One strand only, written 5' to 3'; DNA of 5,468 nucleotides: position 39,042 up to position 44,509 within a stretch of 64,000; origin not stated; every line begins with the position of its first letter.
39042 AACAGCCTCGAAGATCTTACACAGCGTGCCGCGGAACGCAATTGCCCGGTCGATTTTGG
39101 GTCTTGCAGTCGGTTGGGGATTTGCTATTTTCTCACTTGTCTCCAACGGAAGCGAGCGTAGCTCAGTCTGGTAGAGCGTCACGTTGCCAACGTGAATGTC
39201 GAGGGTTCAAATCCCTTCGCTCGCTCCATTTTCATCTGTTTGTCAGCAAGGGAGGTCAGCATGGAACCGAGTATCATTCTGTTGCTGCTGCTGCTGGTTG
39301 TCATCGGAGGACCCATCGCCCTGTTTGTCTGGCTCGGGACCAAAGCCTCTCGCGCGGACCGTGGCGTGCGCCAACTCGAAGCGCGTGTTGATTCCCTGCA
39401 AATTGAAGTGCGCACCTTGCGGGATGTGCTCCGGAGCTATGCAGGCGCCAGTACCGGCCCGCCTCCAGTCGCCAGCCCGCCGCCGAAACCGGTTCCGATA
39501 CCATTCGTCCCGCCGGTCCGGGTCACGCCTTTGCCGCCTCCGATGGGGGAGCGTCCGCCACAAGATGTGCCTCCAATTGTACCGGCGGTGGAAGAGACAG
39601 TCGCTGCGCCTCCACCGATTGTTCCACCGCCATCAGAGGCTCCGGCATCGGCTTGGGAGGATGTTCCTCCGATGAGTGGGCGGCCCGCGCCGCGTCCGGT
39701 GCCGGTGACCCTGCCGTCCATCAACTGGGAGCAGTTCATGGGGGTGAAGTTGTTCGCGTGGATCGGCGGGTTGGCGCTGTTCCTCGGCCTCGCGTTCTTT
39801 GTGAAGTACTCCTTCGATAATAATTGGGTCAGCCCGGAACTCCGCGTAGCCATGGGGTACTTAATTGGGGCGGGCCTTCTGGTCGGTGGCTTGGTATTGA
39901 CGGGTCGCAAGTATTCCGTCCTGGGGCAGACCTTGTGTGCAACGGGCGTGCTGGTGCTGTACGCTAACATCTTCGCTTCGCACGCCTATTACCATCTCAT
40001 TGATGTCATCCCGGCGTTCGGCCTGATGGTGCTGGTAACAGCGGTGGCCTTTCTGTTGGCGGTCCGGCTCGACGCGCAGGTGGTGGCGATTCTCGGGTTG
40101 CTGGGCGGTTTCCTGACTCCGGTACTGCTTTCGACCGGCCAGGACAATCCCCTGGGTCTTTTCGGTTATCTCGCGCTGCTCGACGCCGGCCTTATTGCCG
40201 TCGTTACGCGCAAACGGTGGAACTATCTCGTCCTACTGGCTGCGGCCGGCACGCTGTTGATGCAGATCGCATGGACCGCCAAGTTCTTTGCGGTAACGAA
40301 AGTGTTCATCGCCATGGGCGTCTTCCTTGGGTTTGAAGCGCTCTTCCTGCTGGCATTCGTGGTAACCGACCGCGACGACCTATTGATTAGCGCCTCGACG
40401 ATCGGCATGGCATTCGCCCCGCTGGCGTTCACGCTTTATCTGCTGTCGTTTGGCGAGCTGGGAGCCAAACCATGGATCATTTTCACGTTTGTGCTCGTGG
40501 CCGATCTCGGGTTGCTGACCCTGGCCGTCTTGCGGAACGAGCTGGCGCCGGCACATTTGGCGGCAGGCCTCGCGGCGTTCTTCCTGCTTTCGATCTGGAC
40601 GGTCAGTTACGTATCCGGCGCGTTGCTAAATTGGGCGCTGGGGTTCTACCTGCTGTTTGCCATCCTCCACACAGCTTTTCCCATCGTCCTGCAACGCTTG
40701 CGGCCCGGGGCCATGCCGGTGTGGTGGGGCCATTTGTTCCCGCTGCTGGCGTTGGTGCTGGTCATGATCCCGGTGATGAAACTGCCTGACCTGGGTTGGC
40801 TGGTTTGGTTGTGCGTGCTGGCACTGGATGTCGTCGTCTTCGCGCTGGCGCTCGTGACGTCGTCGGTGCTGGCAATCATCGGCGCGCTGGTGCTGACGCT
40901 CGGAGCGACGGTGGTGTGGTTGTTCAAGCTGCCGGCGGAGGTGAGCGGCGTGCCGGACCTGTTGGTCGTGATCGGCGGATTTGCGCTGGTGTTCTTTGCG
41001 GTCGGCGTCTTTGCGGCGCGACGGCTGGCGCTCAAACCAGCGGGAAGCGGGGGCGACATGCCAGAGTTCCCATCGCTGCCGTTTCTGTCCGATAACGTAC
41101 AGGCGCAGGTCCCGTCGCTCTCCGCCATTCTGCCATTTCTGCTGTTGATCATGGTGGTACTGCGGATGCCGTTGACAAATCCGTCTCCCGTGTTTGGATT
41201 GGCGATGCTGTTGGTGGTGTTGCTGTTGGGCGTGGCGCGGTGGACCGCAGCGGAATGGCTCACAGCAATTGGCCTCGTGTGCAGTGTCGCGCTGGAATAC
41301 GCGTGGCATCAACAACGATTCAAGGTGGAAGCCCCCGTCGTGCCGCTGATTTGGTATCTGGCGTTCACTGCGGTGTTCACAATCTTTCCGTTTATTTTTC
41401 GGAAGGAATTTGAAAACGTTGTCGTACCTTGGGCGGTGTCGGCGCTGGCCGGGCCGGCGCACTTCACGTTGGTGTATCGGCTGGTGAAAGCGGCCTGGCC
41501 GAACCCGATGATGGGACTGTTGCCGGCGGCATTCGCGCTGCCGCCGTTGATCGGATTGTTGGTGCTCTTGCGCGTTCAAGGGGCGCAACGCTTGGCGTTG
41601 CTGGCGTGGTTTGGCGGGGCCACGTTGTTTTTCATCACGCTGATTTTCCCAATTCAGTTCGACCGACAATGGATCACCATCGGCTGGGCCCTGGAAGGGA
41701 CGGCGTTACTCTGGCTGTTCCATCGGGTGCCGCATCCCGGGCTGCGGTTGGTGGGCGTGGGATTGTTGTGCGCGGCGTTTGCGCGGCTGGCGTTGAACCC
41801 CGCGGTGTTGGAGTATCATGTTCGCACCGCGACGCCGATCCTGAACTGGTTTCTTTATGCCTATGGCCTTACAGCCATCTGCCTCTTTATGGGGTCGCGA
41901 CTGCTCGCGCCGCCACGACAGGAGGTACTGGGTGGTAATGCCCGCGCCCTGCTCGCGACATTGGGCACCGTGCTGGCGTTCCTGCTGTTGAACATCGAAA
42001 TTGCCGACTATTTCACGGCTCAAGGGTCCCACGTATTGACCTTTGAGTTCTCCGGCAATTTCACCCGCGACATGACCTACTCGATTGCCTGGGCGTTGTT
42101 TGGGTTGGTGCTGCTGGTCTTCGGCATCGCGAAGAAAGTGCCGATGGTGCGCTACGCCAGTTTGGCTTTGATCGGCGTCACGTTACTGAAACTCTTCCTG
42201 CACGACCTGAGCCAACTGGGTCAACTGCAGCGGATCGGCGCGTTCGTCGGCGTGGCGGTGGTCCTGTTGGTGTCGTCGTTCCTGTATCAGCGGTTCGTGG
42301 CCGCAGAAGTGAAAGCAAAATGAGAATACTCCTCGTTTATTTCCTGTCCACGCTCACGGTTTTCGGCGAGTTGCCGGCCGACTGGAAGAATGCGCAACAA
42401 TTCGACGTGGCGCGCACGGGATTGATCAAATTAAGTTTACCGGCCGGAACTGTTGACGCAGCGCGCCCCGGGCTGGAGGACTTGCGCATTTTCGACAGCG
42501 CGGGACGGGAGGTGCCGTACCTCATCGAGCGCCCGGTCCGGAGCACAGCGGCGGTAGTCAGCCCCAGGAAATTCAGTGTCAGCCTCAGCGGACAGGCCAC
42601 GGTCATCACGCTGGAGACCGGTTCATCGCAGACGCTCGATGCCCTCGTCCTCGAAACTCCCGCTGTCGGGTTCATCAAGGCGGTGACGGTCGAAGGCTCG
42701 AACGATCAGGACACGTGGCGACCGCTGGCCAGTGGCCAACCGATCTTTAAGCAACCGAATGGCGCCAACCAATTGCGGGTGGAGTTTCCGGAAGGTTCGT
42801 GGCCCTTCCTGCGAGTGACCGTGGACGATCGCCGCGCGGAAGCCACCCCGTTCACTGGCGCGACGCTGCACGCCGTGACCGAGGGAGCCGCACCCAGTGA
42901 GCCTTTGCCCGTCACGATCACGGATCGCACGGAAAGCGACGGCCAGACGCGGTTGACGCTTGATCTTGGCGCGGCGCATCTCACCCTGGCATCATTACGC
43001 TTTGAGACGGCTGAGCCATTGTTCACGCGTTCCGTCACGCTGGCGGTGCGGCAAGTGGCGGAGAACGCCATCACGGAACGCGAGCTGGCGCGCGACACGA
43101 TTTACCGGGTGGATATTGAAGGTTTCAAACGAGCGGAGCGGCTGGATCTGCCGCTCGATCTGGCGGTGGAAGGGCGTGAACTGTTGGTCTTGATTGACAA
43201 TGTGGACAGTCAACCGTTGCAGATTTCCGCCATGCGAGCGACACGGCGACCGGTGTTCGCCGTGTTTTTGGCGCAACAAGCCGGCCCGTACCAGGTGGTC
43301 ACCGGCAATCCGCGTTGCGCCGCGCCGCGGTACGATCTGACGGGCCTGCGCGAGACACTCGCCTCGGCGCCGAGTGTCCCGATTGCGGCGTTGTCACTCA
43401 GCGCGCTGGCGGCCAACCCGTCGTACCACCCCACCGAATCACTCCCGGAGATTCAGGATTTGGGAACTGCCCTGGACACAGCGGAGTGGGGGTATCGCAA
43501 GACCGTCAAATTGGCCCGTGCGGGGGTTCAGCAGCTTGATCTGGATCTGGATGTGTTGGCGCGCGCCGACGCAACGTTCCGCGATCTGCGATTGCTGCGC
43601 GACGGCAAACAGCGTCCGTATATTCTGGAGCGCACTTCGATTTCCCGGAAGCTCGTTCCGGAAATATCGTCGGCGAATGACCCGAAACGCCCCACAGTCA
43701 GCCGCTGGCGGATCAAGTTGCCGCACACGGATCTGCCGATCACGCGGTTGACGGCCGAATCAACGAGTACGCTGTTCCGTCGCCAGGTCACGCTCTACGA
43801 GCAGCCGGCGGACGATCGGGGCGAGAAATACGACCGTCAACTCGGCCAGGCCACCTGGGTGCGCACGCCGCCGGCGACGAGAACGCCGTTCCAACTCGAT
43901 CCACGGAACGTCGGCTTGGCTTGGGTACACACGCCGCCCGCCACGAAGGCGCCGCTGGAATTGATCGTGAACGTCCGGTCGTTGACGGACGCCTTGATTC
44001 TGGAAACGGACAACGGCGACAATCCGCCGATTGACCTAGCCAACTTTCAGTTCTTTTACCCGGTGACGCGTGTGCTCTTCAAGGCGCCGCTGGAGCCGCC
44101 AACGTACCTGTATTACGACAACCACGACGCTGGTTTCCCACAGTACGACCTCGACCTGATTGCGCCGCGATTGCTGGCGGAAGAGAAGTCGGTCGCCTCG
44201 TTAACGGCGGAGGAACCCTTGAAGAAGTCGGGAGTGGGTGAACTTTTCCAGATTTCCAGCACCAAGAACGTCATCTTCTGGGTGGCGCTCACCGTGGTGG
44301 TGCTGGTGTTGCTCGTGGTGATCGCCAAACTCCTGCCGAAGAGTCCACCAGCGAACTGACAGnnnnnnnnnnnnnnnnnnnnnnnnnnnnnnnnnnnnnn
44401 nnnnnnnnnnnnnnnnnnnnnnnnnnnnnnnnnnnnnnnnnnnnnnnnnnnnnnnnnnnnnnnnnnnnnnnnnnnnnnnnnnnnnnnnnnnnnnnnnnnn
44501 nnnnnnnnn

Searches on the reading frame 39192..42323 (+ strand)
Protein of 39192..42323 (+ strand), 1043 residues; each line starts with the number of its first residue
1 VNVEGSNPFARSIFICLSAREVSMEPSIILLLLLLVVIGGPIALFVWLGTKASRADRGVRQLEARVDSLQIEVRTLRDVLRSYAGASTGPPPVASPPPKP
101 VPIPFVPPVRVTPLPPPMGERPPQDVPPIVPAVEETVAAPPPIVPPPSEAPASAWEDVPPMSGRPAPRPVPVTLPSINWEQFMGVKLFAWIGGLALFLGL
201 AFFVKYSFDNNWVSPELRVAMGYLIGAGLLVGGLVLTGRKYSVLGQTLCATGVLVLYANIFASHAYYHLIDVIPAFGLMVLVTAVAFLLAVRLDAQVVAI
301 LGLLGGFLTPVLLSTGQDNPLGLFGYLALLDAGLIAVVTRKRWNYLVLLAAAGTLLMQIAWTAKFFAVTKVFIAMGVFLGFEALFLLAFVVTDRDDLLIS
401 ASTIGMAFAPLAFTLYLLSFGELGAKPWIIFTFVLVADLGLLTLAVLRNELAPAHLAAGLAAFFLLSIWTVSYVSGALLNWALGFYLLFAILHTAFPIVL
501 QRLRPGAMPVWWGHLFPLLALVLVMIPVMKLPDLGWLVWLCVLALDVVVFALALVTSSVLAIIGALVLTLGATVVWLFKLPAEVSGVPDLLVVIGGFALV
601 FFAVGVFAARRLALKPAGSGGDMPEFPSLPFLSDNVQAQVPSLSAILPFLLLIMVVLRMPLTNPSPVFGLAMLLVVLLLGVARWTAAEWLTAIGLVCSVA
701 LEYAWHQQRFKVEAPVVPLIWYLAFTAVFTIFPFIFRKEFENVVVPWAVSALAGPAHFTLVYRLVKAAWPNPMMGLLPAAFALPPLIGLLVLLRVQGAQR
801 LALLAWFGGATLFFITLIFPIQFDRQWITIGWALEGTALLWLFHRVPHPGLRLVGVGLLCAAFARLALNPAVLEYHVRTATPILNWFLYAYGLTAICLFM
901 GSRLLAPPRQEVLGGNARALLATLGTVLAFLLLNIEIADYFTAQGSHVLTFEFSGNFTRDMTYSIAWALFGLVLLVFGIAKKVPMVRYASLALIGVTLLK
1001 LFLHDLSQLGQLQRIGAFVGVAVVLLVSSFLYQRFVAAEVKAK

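Call 23: search_protein_families(library=pfam, proteins=[window:39192-42323:+], max_evalue=0.01)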
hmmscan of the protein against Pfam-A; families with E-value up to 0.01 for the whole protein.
window:39192-42323:+ (1043 aa): 1 family
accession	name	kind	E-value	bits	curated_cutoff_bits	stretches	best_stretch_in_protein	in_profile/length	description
PF10101.14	DUF2339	-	2.5e-85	288.1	33.6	3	186-657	3-496/659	Predicted membrane protein (DUF2339)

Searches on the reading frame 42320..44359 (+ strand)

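Call 23: search_protein_families(library=pfam, proteins=[window:42320-44359:+], max_evalue=0.01)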
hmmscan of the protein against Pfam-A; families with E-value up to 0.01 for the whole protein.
window:42320-44359:+ (679 aa): 1 family
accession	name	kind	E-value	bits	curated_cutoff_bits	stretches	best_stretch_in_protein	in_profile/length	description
PF13163.11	DUF3999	-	3.5e-24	86.2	30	1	100-346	122-365/424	Protein of unknown function (DUF3999)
